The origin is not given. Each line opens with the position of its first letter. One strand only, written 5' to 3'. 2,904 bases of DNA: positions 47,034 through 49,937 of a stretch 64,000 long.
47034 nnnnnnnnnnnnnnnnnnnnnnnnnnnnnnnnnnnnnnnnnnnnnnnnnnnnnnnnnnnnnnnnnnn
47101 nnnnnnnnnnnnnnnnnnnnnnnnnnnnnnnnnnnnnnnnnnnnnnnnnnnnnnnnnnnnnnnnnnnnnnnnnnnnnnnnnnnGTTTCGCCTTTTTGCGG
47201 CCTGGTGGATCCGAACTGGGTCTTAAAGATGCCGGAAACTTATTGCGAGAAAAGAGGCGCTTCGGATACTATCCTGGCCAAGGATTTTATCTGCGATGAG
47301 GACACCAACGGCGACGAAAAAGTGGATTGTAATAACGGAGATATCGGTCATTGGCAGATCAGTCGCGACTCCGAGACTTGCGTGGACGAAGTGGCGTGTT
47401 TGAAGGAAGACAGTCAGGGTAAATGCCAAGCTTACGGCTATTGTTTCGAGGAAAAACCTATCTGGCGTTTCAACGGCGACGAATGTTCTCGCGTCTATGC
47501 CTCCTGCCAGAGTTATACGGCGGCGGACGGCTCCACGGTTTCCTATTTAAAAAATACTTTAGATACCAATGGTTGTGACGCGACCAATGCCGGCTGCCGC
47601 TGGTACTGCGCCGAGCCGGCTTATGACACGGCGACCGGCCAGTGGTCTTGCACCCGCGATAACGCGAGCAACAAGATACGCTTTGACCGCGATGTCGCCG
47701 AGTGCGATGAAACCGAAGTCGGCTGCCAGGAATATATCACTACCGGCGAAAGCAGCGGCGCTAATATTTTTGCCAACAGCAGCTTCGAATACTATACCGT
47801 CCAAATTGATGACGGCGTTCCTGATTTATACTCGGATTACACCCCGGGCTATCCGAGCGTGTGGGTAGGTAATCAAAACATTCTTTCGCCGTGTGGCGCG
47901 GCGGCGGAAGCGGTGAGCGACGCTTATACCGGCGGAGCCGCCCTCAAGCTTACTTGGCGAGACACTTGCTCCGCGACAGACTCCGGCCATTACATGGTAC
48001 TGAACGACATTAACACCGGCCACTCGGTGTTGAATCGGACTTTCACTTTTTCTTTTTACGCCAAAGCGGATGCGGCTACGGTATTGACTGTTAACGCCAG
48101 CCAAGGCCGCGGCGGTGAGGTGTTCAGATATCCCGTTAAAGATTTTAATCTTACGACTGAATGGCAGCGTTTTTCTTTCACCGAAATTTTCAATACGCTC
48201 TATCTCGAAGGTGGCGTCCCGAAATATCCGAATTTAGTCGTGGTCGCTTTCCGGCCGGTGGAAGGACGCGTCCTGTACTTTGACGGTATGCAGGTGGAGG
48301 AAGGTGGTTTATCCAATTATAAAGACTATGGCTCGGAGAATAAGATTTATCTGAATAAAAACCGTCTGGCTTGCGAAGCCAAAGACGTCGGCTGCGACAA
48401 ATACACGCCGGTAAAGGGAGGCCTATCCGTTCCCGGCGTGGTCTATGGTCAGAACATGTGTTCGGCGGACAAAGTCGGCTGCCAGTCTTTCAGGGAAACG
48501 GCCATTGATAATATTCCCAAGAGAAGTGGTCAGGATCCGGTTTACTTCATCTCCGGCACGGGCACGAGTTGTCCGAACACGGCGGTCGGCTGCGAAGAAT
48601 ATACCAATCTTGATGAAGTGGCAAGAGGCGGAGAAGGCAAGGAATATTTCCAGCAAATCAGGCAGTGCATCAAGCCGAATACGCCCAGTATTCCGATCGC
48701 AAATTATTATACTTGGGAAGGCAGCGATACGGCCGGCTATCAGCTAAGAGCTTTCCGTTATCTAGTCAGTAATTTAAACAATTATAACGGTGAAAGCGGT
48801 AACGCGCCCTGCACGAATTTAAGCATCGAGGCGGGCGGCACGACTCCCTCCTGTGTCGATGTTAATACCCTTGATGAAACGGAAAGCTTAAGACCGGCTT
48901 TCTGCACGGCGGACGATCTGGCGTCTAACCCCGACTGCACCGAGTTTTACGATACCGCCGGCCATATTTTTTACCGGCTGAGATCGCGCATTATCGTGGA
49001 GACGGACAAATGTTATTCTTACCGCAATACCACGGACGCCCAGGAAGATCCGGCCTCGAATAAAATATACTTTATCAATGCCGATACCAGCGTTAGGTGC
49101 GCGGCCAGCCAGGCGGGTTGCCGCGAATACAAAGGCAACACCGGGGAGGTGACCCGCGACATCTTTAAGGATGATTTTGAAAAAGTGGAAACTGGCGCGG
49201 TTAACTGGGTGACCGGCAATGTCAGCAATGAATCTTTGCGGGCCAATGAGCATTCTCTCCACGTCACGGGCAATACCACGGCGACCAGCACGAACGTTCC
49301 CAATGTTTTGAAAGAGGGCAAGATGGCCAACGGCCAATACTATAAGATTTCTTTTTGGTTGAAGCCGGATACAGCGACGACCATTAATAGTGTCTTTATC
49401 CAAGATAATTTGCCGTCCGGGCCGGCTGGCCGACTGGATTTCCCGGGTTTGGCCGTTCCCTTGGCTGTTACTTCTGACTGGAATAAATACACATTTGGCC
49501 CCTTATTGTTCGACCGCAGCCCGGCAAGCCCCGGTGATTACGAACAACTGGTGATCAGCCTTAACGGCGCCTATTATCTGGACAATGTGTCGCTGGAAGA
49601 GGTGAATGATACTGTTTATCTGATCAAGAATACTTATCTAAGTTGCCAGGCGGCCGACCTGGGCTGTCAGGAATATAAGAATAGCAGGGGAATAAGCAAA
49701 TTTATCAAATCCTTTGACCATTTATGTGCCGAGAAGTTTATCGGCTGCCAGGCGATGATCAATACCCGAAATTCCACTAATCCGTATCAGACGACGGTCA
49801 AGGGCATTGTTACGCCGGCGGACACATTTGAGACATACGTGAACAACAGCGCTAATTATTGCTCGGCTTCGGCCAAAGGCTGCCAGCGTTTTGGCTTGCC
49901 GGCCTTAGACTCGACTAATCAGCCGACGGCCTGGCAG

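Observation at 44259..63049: Six-gene operon of giant Cys-rich surface proteins, a polytopic membrane protein and a paralogous pair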

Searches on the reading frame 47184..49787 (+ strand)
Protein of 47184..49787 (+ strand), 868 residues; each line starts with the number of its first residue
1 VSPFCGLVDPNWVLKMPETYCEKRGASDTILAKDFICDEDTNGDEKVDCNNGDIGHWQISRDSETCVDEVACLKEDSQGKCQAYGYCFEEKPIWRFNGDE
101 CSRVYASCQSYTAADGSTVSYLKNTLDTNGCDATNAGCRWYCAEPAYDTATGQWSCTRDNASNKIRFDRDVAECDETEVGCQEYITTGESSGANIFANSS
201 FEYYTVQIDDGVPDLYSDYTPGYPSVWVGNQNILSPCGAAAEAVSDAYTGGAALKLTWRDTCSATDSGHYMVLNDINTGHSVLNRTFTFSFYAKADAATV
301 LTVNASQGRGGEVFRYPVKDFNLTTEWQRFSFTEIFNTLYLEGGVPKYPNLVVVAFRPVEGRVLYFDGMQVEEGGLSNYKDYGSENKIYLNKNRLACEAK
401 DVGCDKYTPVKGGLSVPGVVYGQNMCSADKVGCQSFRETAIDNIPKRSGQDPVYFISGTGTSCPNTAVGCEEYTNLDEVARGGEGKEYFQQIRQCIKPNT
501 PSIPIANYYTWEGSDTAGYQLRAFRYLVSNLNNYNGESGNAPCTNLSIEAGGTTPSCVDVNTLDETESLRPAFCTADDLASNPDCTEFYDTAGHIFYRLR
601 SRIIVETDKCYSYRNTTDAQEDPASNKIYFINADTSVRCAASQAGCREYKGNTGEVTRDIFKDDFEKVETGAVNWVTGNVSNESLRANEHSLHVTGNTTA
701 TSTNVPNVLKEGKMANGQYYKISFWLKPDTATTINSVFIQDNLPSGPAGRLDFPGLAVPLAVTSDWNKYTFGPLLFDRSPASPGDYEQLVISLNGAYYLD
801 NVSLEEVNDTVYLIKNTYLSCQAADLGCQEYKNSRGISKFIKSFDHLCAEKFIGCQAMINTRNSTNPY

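Call 93: search_protein_representatives(protein=window:47184-49787:+)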
Query: 868 residues. Proteins with E-value up to 0.001 (for the whole library): 1255; up to 1e-10: 1198; up to 1e-30: 1046. The best 150 are listed.
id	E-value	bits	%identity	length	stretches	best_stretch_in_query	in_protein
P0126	4.7e-293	991.2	56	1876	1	2-868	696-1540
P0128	3.4e-215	733.5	48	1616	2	2-868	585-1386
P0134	4.5e-177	607.4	44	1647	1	1-868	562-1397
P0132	6.7e-173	593.6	41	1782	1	1-868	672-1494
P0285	1.5e-171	589.1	42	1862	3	51-867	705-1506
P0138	5.1e-169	580.8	42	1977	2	389-867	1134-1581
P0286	9.2e-166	570.0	39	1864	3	162-868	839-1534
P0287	2.6e-165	568.5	41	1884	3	147-620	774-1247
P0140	8.3e-162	556.9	42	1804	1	2-867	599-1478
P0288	6.8e-156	537.4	40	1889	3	52-868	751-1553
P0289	1.8e-154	532.6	45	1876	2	394-868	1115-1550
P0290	2.4e-153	528.9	41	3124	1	2-867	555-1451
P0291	6.4e-152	524.2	44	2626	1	2-866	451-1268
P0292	5.9e-150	517.7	39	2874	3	2-652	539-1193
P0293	2.6e-149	515.6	41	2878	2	2-868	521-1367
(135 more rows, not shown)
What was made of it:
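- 45138..50747 (+): g2: 1869 aa, 87 Cys. It is the N-terminal two-thirds of the family's giant protein. Layout: signal peptide or anchor, a helical region (about aa 50-430), Cys-hairpin modules, and at least two CBM4/9-like jelly-rolls. The core region finds 1,255 cluster representatives (call 93).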
